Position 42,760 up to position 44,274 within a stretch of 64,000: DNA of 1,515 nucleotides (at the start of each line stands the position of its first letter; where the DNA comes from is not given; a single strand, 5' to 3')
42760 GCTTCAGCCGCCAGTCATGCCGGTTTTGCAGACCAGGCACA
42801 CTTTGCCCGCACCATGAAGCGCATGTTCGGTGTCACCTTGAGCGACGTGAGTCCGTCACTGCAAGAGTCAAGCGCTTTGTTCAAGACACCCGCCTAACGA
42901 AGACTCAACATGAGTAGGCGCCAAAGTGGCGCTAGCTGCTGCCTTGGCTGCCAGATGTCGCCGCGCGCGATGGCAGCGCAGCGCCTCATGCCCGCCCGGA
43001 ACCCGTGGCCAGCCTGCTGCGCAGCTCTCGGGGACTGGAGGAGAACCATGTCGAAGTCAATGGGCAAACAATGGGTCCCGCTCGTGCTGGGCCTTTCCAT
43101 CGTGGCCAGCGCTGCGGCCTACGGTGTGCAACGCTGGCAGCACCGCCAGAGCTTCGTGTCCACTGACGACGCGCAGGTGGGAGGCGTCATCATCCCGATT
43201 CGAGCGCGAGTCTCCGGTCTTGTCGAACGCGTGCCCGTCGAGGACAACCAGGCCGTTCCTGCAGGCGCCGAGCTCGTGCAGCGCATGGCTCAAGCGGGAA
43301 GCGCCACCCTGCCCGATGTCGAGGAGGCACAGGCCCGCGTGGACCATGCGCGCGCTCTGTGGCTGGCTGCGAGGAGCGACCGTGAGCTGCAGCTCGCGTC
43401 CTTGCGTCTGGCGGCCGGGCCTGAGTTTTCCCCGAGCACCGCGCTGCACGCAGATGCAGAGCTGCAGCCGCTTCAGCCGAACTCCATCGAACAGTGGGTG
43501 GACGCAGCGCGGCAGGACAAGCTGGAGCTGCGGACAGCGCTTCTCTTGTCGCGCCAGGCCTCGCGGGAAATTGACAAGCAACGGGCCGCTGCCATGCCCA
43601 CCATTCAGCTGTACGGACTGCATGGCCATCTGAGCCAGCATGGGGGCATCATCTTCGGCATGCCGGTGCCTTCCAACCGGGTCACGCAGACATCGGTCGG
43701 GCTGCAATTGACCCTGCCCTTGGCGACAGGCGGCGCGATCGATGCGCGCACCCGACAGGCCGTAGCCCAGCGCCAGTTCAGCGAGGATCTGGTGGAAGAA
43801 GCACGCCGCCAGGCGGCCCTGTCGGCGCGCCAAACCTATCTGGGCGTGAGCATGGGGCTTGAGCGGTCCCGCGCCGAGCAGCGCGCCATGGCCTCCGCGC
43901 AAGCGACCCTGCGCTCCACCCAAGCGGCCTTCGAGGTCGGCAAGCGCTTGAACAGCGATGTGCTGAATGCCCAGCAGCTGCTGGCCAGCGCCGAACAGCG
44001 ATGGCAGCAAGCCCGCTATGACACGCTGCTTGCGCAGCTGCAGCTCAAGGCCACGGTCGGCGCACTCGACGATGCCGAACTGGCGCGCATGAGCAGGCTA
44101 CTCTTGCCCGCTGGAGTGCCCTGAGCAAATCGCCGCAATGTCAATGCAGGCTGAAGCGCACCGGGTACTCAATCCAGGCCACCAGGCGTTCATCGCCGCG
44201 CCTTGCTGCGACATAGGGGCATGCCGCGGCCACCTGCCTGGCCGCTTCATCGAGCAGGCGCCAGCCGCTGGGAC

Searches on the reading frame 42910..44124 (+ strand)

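Call 17: search_protein_families(library=pfam, proteins=[window:42910-44124:+], max_evalue=0.001)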
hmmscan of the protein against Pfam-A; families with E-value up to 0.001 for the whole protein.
window:42910-44124:+ (404 aa): 2 families
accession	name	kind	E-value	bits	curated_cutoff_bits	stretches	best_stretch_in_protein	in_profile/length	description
PF02321.23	OEP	-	2.8e-30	106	22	1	194-384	2-187/187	Outer membrane efflux protein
PF13533.13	Biotin_lipoyl_2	-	0.00075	19.7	29.8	0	96-119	2-25/32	Biotin-lipoyl like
